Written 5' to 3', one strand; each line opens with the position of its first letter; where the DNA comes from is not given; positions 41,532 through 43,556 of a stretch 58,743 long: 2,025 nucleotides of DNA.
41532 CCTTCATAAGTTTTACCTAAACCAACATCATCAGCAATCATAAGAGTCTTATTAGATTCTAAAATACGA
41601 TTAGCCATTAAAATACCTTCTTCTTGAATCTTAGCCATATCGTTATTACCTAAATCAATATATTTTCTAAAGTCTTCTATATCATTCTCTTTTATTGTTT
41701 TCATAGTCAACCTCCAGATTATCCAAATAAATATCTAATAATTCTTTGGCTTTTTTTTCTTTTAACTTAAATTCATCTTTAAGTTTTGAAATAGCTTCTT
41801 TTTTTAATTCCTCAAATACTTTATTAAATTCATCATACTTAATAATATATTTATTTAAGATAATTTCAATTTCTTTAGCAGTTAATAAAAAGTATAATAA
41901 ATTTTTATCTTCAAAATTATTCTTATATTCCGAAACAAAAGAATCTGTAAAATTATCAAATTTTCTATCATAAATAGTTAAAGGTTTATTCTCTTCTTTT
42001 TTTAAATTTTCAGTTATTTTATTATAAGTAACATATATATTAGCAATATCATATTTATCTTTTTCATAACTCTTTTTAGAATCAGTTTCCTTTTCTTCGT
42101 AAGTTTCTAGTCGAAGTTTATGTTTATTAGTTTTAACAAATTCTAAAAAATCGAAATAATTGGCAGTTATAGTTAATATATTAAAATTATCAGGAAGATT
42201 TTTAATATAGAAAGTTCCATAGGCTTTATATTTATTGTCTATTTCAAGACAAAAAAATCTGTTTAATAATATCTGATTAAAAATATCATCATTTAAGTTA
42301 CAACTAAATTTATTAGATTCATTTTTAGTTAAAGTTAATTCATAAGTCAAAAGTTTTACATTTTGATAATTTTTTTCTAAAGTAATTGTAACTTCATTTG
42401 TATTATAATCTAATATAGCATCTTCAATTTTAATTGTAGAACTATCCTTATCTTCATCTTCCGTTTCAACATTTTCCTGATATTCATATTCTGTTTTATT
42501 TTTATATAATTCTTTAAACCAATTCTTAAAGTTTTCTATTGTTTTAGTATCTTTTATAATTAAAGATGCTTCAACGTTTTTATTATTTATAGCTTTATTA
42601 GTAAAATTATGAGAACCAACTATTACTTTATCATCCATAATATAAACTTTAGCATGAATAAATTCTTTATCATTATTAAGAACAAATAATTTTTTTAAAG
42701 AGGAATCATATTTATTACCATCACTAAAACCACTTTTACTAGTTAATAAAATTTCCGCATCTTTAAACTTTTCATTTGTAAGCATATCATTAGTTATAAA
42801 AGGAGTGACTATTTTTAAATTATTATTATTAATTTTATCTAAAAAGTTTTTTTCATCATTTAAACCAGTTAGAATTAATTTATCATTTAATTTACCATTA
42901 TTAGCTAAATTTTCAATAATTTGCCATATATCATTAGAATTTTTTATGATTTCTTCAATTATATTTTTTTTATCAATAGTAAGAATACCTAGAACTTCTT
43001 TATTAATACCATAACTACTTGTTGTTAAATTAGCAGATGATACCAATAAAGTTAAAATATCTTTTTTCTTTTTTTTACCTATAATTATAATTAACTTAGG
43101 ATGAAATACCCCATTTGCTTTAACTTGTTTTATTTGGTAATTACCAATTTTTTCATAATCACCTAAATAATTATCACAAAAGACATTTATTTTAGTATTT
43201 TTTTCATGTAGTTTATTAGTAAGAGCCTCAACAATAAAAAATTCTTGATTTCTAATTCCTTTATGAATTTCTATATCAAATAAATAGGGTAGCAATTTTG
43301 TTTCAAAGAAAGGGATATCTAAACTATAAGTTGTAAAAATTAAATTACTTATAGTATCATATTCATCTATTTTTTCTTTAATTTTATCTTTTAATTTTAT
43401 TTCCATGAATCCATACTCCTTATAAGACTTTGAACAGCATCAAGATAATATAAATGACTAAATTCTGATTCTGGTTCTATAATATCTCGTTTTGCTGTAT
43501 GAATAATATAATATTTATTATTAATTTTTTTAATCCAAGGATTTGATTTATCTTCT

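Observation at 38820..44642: Three-gene operon (unknown protein, tandem-HKD PLD nuclease, SNF2 helicase) in a variable hotspot: candidate uncharacterised defence system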

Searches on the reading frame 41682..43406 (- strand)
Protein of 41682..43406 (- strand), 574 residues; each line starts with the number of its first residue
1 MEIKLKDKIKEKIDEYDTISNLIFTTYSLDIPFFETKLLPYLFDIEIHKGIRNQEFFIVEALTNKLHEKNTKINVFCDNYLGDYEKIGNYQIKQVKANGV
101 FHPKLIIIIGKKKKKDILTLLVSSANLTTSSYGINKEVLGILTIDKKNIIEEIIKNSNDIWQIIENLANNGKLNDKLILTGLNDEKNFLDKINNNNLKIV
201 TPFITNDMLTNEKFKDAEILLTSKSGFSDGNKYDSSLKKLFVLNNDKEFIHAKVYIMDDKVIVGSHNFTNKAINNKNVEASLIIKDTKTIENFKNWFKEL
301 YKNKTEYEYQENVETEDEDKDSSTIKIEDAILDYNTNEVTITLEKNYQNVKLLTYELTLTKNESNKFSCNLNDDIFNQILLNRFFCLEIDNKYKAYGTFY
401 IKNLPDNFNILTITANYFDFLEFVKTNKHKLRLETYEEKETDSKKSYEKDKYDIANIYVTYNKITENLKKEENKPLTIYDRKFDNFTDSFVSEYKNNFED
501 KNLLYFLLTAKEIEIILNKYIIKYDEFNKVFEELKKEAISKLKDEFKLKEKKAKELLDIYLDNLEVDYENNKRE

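Call 5: search_protein_families(library=pfam, proteins=[window:41682-43406:-], max_evalue=1)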
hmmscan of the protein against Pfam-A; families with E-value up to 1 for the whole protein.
window:41682-43406:- (574 aa): 5 families
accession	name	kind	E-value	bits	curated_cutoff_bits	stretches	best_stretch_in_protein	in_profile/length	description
PF13091.12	PLDc_2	-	1.3e-17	64.4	27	2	244-300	75-131/132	PLD-like domain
PF09565.16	RE_NgoFVII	-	2.5e-05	24.1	23.8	2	236-307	78-155/162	NgoFVII restriction endonuclease N-terminal PLD domain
PF00614.28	PLDc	-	0.0035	17.8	21.9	1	251-270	6-26/28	Phospholipase D Active site motif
PF18609.8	SAM_Exu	-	0.39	11.5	28.9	0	514-559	22-68/72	Exuperantia SAM-like domain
PF01467.32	CTP_transf_like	-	0.57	10.8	21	1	256-325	58-129/133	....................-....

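Call 6: search_protein_families(library=padloc, proteins=[window:41682-43406:-], max_evalue=1)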
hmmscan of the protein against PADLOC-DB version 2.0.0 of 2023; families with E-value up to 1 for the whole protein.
window:41682-43406:- (574 aa): 15 families
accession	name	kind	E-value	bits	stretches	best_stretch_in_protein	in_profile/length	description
PDLC04553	PDC-M27B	-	1.2e-22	78.3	2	3-193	1-194/635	-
PDLC03829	ZacB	-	2.7e-18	64.2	2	180-363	213-412/586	-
PDLC02587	DrmC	-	9.7e-10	35.9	1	243-304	198-259/267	DrmC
PDLC02607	DrmC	-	5.5e-09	33.7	2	245-304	198-257/265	DrmC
PDLC02588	DrmC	-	1.9e-08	32.3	2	247-304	190-247/256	DrmC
PDLC02589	DrmC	-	2e-08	31.7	1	250-304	204-257/264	DrmC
PDLC02585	DrmC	-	6.1e-08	30.5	1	249-304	193-248/253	DrmC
PDLC02606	DrmC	-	1.5e-06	26.1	1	250-304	123-177/182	DrmC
PDLC02599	DrmC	-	1.5e-05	22.2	1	193-303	21-138/387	DrmC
PDLC02597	DrmC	-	4.8e-05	21.3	1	250-289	185-224/242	DrmC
PDLC02901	DpdK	-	0.00067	17.4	1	245-303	115-171/173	DpdK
PDLC02609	DrmC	-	0.001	17.1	1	250-295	182-227/241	DrmC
PDLC02604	DrmC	-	0.0011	17.5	1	250-298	32-79/92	DrmC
PDLC02612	DrmC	-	0.0031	15.1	1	250-303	174-227/235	DrmC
PDLC02608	DrmC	-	0.0056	14.5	1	250-308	101-159/162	DrmC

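Call 41: search_solved_structures(query=window:41682-43406:-, max_evalue=0.1)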
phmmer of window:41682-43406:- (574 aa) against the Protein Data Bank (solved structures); distinct sequences matched with E-value up to 0.1: 2.
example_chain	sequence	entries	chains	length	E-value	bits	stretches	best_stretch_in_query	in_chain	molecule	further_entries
4ggj_A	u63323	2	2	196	0.0043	19.4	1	245-303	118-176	Mitochondrial cardiolipin hydrolase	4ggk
9lkx_K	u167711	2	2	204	0.081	15.2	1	245-307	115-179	Mitochondrial cardiolipin hydrolase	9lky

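Call 44: find_homologous_proteins(query=window:41682-43406:-)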
Query window:41682-43406:- (574 aa): 17 proteins with E <= 0.001 among 8000 candidates.
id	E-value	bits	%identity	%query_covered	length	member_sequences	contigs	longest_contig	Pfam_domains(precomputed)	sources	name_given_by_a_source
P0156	0.0e+0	1211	100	100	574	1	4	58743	PF13091.13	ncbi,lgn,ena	-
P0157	3.7e-198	678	60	99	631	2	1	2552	PF13091.13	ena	-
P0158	2.1e-55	207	33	95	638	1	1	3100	PF13091.13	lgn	-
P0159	4.4e-54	203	33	95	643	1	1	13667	PF13091.13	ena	-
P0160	9.3e-54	202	33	95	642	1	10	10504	PF13091.13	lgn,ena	-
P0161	9.3e-54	202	33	95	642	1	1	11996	PF13091.13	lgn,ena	-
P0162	1.4e-53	201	36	98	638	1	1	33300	-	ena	-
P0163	1.8e-53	201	33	95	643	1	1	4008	PF13091.13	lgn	-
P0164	2.0e-53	201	33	95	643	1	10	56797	PF13091.13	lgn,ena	-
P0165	4.8e-53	199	33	95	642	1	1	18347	PF13091.13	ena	-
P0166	1.0e-50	192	33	92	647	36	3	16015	PF13091.13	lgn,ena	-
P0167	2.4e-49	187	33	95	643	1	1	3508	PF13091.13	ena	-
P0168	1.7e-41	161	33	90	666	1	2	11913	PF13091.13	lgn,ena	-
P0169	1.5e-34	138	30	98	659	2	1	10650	PF13091.13,PF09565.17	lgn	-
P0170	3.3e-4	38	26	55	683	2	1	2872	-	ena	-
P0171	5.2e-4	37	23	62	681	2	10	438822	-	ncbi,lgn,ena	-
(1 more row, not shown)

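Call 45: find_encoding_contigs(protein=P0156, flank=4000, max_places=10)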
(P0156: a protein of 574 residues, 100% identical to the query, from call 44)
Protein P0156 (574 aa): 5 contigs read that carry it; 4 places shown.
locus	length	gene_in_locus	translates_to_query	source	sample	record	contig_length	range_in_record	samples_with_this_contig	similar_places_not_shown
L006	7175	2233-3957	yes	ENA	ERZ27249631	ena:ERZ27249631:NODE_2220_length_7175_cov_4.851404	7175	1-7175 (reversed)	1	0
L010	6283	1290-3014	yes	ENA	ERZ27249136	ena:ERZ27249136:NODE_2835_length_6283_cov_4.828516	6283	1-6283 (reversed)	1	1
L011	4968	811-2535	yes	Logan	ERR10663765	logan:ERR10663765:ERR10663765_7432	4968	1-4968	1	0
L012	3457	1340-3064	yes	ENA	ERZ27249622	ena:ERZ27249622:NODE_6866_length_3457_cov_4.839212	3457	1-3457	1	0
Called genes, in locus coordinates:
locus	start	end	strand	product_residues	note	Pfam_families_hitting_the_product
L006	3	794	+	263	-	?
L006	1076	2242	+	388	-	-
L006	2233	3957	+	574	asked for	PF13091:PLDc_2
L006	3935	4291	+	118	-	PF04851:ResIII (weak), PF00176:SNF2-rel_dom (weak)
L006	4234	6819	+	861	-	PF00271:Helicase_C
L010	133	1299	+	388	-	-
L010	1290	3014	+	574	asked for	PF13091:PLDc_2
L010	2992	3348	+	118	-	PF04851:ResIII (weak), PF00176:SNF2-rel_dom (weak)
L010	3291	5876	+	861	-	PF00271:Helicase_C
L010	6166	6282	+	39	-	?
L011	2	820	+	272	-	?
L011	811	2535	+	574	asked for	PF13091:PLDc_2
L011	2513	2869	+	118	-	PF04851:ResIII (weak), PF00176:SNF2-rel_dom (weak)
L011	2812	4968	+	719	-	?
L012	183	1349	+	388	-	-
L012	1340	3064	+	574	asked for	PF13091:PLDc_2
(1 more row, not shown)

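Call 46: search_dna_similar(query=window:41682-43406:-, collection=plasmids, mode=protein, max_evalue=0.001, max_rows=25)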
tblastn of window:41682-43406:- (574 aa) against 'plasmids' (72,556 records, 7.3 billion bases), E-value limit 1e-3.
Records with a match: 1; places in all: 1; records where one place covers at least 80% of the query: 0.
Best place of each record, by identity: <60% 1.
By first word of the organism name: Calothrix 1.
By predicted mobility (MOB-suite, as given by PLSDB): mobilizable 1.
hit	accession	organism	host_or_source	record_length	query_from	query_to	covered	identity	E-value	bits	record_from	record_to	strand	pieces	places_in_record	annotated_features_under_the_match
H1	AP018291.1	Calothrix sp. NIES-4105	-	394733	242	305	11%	36.9%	3e-4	52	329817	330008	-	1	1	putative helicase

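Call 53: find_encoding_contigs(protein=P0171, flank=8000, max_places=3)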
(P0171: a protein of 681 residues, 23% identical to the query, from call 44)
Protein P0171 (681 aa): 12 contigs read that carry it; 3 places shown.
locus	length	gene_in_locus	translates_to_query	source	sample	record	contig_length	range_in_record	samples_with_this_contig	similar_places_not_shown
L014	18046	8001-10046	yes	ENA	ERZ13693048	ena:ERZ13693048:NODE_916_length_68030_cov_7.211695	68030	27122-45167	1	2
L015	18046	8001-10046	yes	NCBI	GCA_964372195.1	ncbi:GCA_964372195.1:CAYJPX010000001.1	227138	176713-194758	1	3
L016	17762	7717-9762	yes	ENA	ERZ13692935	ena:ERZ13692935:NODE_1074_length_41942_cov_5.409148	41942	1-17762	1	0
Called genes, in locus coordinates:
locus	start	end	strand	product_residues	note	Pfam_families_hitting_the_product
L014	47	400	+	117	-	PF05598:DUF772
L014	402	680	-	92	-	-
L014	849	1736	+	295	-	-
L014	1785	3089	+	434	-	PF10923:BrxC_BrxD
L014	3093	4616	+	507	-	PF10923:BrxC_BrxD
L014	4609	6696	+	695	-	PF00270:DEAD, PF00271:Helicase_C, PF22590:Cas3-like_C_2 (weak)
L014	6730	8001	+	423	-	-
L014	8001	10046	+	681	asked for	-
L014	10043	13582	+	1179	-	PF00176:SNF2-rel_dom (weak), PF04851:ResIII (weak), PF00271:Helicase_C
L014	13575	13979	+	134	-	-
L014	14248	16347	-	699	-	PF00270:DEAD, PF00271:Helicase_C, PF22590:Cas3-like_C_2 (weak)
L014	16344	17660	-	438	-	PF10923:BrxC_BrxD, PF13191:AAA_16 (weak)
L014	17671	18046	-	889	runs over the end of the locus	PF25862:PglZ_1st (weak), PF25861:PglZ_2nd, PF08665:PglZ, PF25863:PglZ_C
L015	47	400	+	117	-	PF05598:DUF772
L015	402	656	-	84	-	-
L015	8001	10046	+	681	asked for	-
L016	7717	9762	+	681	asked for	-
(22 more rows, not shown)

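Call 55: search_protein_families(library=padloc, proteins=[L014:6730-8001:+, L014:8001-10046:+, L014:10043-13582:+], max_evalue=0.00001)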
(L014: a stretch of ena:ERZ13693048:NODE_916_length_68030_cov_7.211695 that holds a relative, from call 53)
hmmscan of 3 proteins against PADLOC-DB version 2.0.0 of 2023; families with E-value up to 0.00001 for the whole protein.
L014:6730-8001:+ (423 aa): 1 family
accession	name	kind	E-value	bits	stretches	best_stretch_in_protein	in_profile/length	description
PDLC04552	PDC-M27A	-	1.6e-22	77.8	2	2-76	6-81/460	-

L014:8001-10046:+ (681 aa): 2 families
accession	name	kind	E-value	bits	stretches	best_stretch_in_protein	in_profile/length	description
PDLC04553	PDC-M27B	-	1.1e-17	62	1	25-612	15-576/635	-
PDLC03829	ZacB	-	3e-17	60.7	1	14-374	10-340/586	-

L014:10043-13582:+ (1179 aa): 29 families (the best 25 are shown)
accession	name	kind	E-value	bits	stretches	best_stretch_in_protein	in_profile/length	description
PDLC04556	PDC-M27C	-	1.4e-71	240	2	3-503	8-452/892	-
PDLC04554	PDC-M27C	-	1.4e-69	233.5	2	3-530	8-483/1217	-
PDLC04555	PDC-M27C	-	3e-22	77.1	1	846-949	487-587/656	-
PDLC03830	ZacC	-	4.9e-21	73.1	1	722-913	721-905/1019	-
PDLC02621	DrmD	-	3.4e-18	63.3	1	865-912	581-628/1040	DrmD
PDLC02843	DpdE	-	2.2e-17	60.3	1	49-96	180-226/1091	DpdE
PDLC02623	DrmD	-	5.5e-17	58.8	1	837-915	551-631/1040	DrmD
PDLC02500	BrxHI|BrxHII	-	1.2e-15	55.2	1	864-909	531-575/933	BrxHI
PDLC02572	DrmA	-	6.3e-15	52.2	1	865-909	579-623/1043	DrmA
PDLC02633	DrmD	-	5.1e-13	45.9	1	865-911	586-632/839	DrmD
PDLC02619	DrmD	-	1.5e-12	44.5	1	844-908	473-534/872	DrmD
PDLC02632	DrmD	-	6.9e-12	42.6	1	865-909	582-626/662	DrmD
PDLC00659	HmaA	-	9.4e-11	38.3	1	821-909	521-612/1176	SNF2 helicase / DEAD-box helicase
PDLC02504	BrxHI|BrxHII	-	1.1e-09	34.8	1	861-909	535-583/971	BrxHII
PDLC00633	ZorD1|ZorD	-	5.6e-09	32.6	0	25-98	443-515/908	"SWI2/SNF2 helicase, Mrr-like nuclease"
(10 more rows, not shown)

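Call 57: search_dna_similar(query=P0171, collection=plasmids, mode=protein, max_evalue=0.00001, max_rows=30)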
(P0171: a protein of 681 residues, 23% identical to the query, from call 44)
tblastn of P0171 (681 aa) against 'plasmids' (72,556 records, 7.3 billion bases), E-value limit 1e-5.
Records with a match: 2; places in all: 2; records where one place covers at least 80% of the query: 0.
Best place of each record, by identity: <60% 2.
By first word of the organism name: Rhodoferax 1; Haloferax 1.
By predicted mobility (MOB-suite, as given by PLSDB): mobilizable 1; non-mobilizable 1.
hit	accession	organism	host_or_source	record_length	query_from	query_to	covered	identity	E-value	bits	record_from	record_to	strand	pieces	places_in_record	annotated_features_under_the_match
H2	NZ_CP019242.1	Rhodoferax antarcticus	Whole organism,environment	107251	32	572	79%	24.4%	3e-6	59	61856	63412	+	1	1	phospholipase D-like domain-containing protein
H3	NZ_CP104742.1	Haloferax lucentense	-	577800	32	375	51%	26.2%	7e-6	57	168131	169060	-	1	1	hypothetical protein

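Call 58: get_annotated_region(hit=H2, flank=6000)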
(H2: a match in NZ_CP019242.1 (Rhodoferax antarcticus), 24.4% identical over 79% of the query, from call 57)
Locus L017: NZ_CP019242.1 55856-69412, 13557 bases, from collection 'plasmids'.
description: Rhodoferax antarcticus strain DSMZ24876 plasmid unnamed2
organism: Rhodoferax antarcticus (NCBI taxid 81479)
taxonomy: Bacteria; Pseudomonadota; Betaproteobacteria; Burkholderiales; Comamonadaceae; Rhodoferax; Rhodoferax antarcticus
host: -; source: Whole organism,environment; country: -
typing (MOB-suite, as given by PLSDB): mobilizable; relaxase MOBP
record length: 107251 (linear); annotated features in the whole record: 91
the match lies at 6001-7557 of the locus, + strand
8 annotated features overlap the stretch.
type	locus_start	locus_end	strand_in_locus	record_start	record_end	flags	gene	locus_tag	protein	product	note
CDS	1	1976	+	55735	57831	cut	-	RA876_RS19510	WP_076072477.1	ATP-binding protein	-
CDS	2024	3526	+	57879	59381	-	-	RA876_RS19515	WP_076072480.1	DUF2779 domain-containing protein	-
CDS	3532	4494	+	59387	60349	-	-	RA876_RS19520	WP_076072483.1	WYL domain-containing protein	-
CDS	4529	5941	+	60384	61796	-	-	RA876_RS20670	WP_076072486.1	hypothetical protein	-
CDS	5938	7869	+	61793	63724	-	-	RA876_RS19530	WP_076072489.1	phospholipase D-like domain-containing protein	-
CDS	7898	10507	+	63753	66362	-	-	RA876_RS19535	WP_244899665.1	DEAD/DEAH box helicase family protein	-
CDS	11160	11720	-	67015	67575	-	-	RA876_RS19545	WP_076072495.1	recombinase family protein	GO:0006310 - DNA recombination [Evidence IEA]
CDS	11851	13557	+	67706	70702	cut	-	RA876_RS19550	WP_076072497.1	Tn3 family transposase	-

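Call 59: get_annotated_region(hit=H3, flank=6000)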
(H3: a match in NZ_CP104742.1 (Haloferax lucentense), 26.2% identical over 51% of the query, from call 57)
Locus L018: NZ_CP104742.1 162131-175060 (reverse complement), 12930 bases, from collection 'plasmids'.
description: Haloferax lucentense strain SVX82 plasmid pSVX82-1, complete sequence
organism: Haloferax lucentense (NCBI taxid 2254)
taxonomy: Archaea; Euryarchaeota; Halobacteria; Halobacteriales; Haloferacaceae; Haloferax; Haloferax lucentense
host: -; source: -; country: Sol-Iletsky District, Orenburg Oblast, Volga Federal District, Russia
typing (MOB-suite, as given by PLSDB): non-mobilizable
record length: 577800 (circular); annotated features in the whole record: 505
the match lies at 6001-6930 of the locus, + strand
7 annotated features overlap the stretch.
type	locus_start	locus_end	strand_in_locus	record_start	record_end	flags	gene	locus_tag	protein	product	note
CDS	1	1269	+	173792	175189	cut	-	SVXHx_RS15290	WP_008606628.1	hemolysin family protein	-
CDS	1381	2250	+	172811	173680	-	-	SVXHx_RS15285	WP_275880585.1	universal stress protein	-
CDS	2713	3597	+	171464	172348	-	-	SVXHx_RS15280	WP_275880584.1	IS1595 family transposase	-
CDS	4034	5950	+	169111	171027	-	-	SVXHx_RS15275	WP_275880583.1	hypothetical protein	-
CDS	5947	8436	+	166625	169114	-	-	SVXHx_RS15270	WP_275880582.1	hypothetical protein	-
CDS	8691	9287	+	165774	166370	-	-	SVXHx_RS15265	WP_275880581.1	site-specific integrase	GO:0015074 - DNA integration [Evidence IEA]; GO:0006310 - DNA recombination [Evidence IEA]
CDS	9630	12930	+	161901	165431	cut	-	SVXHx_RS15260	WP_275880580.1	N-6 DNA methylase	GO:0006306 - DNA methylation [Evidence IEA]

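Call 70: predict_structure(alignment_id=A4)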
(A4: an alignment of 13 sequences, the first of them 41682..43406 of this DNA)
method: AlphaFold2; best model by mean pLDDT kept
length: 574 residues; sequences in the alignment: 13
mean_pLDDT: 75.0   pTM: 0.62
mean pLDDT of the five models: 75.0, 74.6, 73.6, 70.4, 69.3
residues with pLDDT >= 90: 139; 70-90: 253; 50-70: 106; < 50: 76
segments of 3 or more residues with pLDDT < 50: 50-52, 313-323, 406-414, 426-452, 467-481, 568-574
pLDDT, mean of each block of 10 residues (from residue 1): 80 92 91 83 72 60 75 85 60 79 93 92 87 83 90 88 88 84 73 87 83 87 67 78 76 92 86 83 94 93 82 39 59 86 85 85 89 71 72 69 51 50 48 28 36 48 51 43 63 84 84 71 81 94 91 89 60 35
secondary structure, 60 per line:
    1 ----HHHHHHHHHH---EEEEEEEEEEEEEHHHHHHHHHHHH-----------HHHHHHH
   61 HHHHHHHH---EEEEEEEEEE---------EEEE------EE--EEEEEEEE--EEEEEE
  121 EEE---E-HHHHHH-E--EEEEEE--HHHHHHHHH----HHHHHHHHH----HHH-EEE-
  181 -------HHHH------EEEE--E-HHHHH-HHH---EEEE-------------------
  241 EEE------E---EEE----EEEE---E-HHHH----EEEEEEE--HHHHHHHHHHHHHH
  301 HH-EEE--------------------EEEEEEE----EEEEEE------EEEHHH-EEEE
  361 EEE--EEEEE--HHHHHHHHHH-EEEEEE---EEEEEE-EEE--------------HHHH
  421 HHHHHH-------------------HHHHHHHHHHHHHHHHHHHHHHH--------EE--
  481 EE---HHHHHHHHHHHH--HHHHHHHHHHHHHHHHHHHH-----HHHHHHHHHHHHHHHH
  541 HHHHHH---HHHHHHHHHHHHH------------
elements in order: H5-14 E18-30 H31-42 H54-68 E72-81 E91-94 E105-112 E115-123 H129-134 E139-144 H147-155 H160-168 E177-179 H188-191 E198-201 H206-210 E218-221 E241-243 E254-256 E261-264 H270-273 E278-284 H287-302 E304-306 E327-333 E338-343 E350-352 E357-363 E366-370 H373-382 E384-389 E393-398 E400-402 H417-426 H446-468 H486-497 H500-519 H525-546 H550-562

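Call 72: search_protein_families(library=pfam, proteins=[L017:4529-5941:+, L017:3532-4494:+], max_evalue=0.01)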
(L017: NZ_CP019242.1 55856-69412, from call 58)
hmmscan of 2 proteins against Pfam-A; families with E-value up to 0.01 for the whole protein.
L017:4529-5941:+ (470 aa): 0 families

L017:3532-4494:+ (320 aa): 1 family
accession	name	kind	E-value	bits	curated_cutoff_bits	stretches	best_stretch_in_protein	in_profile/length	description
PF13280.12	WYL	-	6.5e-11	42.5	21.8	1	158-224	2-69/70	WYL domain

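Call 73: fold_search(model_id=the predicted structure, library=pdb)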
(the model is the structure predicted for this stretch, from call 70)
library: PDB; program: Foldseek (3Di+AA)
matches with E <= 10: 708; with E <= 0.001: 61
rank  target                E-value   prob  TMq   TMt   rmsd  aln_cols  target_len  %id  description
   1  7e0m_B                1.9e-09  1.00  0.35  0.50   7.3       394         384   11  Crystal structure of phospholipase D (released 2021-12-22)
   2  7e0m_A                2.1e-09  1.00  0.33  0.47   8.0       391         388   10  Crystal structure of phospholipase D (released 2021-12-22)
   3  9qqv                  3.0e-09  1.00  0.32  0.49   7.4       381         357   13  Structure of the F13 protein of Vaccinia virus in complex with G243-1720 (released 2025-12-24)
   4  2o8r_A                3.1e-09  1.00  0.34  0.30   7.3       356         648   10  Crystal Structure of Polyphosphate Kinase from Porphyromonas Gingivalis (released 2006-12-19)
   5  8v07_D                3.7e-09  1.00  0.35  0.47   7.8       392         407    9  Crystal structure of mouse PLD3 co-crystallized with 5'Pi-ssDNA for 30 days (released 2024-03-13)
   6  8v5t_A                3.7e-09  1.00  0.34  0.45   7.8       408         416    9  Crystal structure of Alzheimers disease phospholipase D3 (released 2024-10-09)
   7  9fj0                  3.7e-09  1.00  0.32  0.47   7.7       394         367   12  Structure of the F13 protein (mutant G277C) of Vaccinia virus (released 2025-03-12)
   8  9fhk_A                3.9e-09  1.00  0.33  0.51   6.7       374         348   11  Structure of the F13 protein of Vaccinia virus (P21 crystal form) (released 2025-03-12)
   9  8q1x_A                4.4e-09  1.00  0.35  0.45   7.4       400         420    9  Structural analysis of PLD3 reveals insights into the mechanism of lysosomal 5' exonuclease-mediated nucleic acid degr (released 2023-12-06)
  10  9fiz                  5.2e-09  1.00  0.31  0.46   8.0       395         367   11  Structure of the F13 protein (mutant A295E) of Vaccinia virus (released 2025-03-12)
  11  8q1x_B                6.2e-09  1.00  0.35  0.46   7.3       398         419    9  Structural analysis of PLD3 reveals insights into the mechanism of lysosomal 5' exonuclease-mediated nucleic acid degr (released 2023-12-06)
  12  9fhk_B                9.8e-09  1.00  0.34  0.52   6.3       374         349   12  Structure of the F13 protein of Vaccinia virus (P21 crystal form) (released 2025-03-12)
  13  9fhs                  1.4e-08  1.00  0.32  0.47   8.1       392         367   12  Structure of the F13 protein of Vaccinia virus (F432 crystal form) (released 2025-03-12)
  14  8v07_A                1.5e-08  1.00  0.36  0.48   7.6       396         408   10  Crystal structure of mouse PLD3 co-crystallized with 5'Pi-ssDNA for 30 days (released 2024-03-13)
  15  8v08_A                1.5e-08  1.00  0.33  0.46   7.5       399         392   11  Crystal structure of human PLD4 co-crystallized with 5'Pi-ssDNA (released 2024-03-13)
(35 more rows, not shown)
